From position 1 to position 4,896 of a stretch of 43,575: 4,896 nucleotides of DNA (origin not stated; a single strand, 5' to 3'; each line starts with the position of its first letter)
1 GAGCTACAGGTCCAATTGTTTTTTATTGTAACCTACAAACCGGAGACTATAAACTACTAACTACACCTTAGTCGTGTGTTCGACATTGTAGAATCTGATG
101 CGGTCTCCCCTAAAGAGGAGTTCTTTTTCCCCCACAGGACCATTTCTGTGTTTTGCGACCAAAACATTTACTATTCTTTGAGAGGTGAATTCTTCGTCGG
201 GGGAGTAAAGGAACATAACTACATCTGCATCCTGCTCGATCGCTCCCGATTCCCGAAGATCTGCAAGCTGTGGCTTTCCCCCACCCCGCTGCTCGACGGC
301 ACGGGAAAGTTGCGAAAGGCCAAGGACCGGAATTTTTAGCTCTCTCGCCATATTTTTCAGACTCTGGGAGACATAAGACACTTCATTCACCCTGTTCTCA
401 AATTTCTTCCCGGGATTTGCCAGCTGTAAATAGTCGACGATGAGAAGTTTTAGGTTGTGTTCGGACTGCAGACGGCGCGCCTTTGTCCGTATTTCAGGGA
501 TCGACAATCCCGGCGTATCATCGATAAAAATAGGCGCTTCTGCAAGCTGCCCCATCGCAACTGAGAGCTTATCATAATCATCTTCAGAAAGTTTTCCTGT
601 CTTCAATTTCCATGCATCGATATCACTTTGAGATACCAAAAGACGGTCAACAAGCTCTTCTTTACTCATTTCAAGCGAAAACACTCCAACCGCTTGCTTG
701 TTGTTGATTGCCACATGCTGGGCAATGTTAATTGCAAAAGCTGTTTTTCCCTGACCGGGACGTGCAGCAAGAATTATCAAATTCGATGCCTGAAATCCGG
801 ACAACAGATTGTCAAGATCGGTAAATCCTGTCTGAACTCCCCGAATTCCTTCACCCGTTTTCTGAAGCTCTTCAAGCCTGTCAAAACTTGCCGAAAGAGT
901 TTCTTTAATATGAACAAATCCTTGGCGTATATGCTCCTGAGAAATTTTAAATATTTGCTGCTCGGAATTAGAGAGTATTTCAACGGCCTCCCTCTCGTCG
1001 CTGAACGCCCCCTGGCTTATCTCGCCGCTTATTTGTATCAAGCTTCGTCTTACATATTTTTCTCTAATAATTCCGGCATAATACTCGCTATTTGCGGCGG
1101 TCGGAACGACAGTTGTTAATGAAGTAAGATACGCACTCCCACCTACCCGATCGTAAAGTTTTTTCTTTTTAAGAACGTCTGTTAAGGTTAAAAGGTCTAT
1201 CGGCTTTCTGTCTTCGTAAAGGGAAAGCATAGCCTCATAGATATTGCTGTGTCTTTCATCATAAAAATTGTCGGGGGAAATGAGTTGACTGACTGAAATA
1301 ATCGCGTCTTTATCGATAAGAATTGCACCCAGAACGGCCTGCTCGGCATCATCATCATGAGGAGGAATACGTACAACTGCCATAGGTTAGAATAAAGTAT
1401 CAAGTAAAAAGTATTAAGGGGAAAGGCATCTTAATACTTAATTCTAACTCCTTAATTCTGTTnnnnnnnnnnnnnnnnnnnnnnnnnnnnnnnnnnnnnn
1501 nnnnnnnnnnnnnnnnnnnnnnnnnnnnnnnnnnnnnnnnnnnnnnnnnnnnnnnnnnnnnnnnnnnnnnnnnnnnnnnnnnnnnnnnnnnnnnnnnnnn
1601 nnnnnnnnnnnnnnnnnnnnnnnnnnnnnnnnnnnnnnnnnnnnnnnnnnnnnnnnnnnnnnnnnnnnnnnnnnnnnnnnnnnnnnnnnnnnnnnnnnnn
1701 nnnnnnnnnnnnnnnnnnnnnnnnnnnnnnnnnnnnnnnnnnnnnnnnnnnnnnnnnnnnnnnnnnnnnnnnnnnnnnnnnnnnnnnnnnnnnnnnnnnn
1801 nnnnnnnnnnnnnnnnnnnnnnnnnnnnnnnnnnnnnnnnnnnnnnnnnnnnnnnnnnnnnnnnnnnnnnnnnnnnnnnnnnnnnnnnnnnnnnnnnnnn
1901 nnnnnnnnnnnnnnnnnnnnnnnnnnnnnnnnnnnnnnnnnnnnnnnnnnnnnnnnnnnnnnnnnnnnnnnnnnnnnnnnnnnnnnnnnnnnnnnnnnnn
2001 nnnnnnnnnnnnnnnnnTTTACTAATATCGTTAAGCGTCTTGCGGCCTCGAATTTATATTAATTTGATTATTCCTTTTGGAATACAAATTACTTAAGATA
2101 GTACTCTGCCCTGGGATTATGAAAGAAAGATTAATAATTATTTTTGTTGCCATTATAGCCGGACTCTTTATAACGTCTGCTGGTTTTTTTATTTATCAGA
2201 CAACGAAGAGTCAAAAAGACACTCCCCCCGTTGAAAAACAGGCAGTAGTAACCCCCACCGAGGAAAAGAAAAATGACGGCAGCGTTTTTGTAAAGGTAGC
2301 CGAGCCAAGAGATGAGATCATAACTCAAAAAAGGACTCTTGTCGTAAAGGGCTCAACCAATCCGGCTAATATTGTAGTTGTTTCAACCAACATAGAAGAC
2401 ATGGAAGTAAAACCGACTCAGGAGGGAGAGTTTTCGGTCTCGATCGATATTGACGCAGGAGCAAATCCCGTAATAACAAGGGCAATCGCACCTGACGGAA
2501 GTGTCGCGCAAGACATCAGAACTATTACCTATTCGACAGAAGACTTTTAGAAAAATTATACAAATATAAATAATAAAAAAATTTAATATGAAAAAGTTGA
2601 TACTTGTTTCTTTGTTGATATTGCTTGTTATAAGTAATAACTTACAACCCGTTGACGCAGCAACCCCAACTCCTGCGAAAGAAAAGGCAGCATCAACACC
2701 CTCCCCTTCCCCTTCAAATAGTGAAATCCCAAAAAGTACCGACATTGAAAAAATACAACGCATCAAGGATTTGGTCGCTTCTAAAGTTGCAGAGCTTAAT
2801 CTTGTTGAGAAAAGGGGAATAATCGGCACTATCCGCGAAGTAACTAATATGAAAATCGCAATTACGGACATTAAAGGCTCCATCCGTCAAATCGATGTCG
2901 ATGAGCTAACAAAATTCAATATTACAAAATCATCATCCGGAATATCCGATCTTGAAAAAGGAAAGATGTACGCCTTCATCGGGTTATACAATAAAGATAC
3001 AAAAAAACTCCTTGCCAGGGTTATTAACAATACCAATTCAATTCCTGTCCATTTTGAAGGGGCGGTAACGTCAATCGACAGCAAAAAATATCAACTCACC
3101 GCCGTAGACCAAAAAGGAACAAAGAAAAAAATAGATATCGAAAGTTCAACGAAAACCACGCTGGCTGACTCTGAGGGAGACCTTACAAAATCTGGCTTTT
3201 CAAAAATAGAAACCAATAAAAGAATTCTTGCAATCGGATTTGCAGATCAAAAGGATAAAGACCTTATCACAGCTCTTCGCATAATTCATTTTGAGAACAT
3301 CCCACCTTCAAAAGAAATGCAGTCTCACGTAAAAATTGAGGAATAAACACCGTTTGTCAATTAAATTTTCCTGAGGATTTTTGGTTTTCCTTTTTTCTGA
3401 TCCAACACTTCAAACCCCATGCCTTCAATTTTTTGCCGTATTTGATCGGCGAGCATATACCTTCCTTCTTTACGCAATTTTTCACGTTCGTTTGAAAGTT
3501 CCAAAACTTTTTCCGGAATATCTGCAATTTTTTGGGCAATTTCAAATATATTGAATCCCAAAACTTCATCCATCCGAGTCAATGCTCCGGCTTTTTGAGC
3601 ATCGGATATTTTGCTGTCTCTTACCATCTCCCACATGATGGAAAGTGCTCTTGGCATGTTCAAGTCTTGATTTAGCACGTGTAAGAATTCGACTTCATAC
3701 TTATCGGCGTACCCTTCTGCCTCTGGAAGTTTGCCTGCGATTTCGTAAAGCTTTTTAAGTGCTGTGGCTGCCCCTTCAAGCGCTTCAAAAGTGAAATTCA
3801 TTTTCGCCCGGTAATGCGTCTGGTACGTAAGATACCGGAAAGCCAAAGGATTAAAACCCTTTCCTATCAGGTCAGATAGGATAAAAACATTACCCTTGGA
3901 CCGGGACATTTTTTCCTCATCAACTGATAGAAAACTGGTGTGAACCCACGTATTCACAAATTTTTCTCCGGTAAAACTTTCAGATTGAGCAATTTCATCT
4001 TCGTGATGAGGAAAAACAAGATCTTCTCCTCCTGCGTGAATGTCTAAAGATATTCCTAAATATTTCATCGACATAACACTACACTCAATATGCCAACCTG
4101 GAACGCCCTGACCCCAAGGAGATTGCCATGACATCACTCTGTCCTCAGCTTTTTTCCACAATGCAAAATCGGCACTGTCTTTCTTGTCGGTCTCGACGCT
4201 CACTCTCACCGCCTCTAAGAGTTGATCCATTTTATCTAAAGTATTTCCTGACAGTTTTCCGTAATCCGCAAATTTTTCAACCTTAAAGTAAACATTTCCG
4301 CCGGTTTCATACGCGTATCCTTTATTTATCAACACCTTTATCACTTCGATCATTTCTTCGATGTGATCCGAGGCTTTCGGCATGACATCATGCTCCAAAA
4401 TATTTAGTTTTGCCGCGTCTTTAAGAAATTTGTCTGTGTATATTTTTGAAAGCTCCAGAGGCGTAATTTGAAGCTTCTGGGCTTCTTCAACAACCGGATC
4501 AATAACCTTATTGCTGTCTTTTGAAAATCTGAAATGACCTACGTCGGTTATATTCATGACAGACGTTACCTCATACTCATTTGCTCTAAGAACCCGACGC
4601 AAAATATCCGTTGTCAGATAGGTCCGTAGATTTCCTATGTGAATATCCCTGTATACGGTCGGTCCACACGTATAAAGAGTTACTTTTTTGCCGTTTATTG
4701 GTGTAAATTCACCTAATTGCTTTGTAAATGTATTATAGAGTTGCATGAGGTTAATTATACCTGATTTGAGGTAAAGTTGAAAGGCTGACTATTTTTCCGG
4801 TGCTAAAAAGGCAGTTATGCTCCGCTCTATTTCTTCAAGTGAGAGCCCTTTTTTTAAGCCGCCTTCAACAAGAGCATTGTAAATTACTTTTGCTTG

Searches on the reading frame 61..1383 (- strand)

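Call 37: search_protein_families(library=pfam, proteins=[window:61-1383:-], max_evalue=0.001)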
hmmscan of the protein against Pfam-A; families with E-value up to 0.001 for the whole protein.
window:61-1383:- (440 aa): 4 families
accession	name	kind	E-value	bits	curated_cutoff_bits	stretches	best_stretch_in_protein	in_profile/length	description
PF03796.21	DnaB_C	-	1.9e-98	329.3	27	1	182-433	1-255/255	DnaB-like helicase C terminal domain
PF00772.26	DnaB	-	3.1e-34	117.5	23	1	7-108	2-103/103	DnaB-like helicase N terminal domain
PF13481.12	AAA_25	-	4.6e-13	49.7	27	1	181-359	13-190/195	AAA domain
PF06745.19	ATPase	-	6.9e-05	22.8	26.6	1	183-269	1-87/231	KaiC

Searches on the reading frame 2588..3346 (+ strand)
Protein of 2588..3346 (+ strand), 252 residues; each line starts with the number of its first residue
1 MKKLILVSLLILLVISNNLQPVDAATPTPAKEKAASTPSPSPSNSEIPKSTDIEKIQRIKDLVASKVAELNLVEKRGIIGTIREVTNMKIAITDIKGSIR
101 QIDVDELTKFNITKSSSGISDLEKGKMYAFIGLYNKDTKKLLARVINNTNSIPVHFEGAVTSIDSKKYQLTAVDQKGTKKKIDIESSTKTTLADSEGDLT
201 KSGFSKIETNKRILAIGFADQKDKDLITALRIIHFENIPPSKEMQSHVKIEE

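Call 37: search_protein_families(library=pfam, proteins=[window:2588-3346:+], max_evalue=0.001)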
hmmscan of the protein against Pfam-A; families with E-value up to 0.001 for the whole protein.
window:2588-3346:+ (252 aa): 1 family
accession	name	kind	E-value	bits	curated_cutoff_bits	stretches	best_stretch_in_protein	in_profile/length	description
PF06486.16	DUF1093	-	0.00068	20.7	26.3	0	163-212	29-69/81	Protein of unknown function (DUF1093)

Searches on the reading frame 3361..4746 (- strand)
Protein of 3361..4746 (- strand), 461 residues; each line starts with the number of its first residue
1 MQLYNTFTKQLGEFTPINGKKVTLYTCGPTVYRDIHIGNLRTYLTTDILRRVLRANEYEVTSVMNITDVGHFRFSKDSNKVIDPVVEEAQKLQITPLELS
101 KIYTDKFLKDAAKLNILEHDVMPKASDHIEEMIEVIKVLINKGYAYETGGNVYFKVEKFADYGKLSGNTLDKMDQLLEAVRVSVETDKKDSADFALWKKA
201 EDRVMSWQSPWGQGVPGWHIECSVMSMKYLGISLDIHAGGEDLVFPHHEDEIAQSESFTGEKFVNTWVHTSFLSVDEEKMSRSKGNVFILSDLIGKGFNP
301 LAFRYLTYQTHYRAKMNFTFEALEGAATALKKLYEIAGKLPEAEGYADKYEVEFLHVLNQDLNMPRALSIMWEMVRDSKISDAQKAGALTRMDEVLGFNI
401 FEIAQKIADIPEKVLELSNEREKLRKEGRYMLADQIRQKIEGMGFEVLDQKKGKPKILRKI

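Call 37: search_protein_families(library=pfam, proteins=[window:3361-4746:-], max_evalue=0.001)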
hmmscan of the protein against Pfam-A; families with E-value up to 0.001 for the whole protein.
window:3361-4746:- (461 aa): 3 families
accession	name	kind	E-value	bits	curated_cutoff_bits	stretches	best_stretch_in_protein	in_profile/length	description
PF01406.26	tRNA-synt_1e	-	7.5e-103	344.5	27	1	14-326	2-299/301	tRNA synthetases class I (C) catalytic domain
PF09334.17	tRNA-synt_1g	-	3.1e-12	46.4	20.1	1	33-157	12-125/391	tRNA synthetases class I (M)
PF01921.24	tRNA-synt_1f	-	2e-07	30.7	27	0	272-337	275-339/360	tRNA synthetases class I (K)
